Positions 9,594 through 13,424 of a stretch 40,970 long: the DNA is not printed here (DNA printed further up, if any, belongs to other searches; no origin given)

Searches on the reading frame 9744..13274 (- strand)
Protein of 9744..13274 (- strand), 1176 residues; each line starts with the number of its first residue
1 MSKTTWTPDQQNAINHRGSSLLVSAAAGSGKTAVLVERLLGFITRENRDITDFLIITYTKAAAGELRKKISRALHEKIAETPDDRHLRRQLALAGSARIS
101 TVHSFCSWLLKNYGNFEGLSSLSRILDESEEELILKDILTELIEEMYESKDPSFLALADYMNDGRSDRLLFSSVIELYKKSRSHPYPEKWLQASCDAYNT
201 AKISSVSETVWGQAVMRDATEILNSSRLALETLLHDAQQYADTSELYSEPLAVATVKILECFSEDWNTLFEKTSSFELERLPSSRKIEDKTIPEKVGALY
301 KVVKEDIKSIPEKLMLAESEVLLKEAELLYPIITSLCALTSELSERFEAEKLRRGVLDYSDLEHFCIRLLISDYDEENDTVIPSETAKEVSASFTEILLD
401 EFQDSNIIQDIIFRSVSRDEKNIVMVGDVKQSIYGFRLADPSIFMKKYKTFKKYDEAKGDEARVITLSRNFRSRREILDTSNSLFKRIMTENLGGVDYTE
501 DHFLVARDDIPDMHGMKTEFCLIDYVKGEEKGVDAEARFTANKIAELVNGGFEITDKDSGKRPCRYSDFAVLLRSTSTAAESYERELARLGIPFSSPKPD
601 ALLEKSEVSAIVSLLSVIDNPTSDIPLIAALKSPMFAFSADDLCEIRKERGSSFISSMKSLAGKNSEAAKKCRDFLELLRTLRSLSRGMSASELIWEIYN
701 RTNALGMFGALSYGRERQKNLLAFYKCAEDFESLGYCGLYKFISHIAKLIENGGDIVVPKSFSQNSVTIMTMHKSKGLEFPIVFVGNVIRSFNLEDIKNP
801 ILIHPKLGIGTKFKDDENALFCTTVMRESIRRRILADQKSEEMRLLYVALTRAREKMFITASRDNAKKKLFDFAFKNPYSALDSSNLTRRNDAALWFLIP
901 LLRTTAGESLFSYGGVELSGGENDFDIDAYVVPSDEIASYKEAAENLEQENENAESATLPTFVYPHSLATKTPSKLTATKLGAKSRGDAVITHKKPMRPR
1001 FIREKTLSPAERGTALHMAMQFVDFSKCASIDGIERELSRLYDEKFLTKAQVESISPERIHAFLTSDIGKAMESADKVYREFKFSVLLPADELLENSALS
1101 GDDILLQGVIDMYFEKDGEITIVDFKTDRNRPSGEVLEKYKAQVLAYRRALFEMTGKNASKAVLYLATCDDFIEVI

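Call 85: search_protein_families(library=pfam, proteins=[window:9744-13274:-], max_evalue=0.00001)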
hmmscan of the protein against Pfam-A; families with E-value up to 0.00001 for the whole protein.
window:9744-13274:- (1176 aa): 5 families
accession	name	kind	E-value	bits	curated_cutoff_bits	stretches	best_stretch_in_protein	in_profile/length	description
PF00580.27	UvrD-helicase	-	3.1e-52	178.3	23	1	6-452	1-271/271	UvrD/REP helicase N-terminal domain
PF13361.12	UvrD_C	-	4.4e-30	105.7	25.6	1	465-863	1-349/350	UvrD-like helicase C-terminal domain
PF13245.12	AAA_19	-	7.3e-13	49.3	25.1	1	10-437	1-134/134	AAA domain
PF13538.12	UvrD_C_2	-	2.9e-10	40.3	27.4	0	767-787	2-22/52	UvrD-like helicase C-terminal domain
PF12705.13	PDDEXK_1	-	3.6e-09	37.4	22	1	1004-1162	29-184/247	PD-(D/E)XK nuclease superfamily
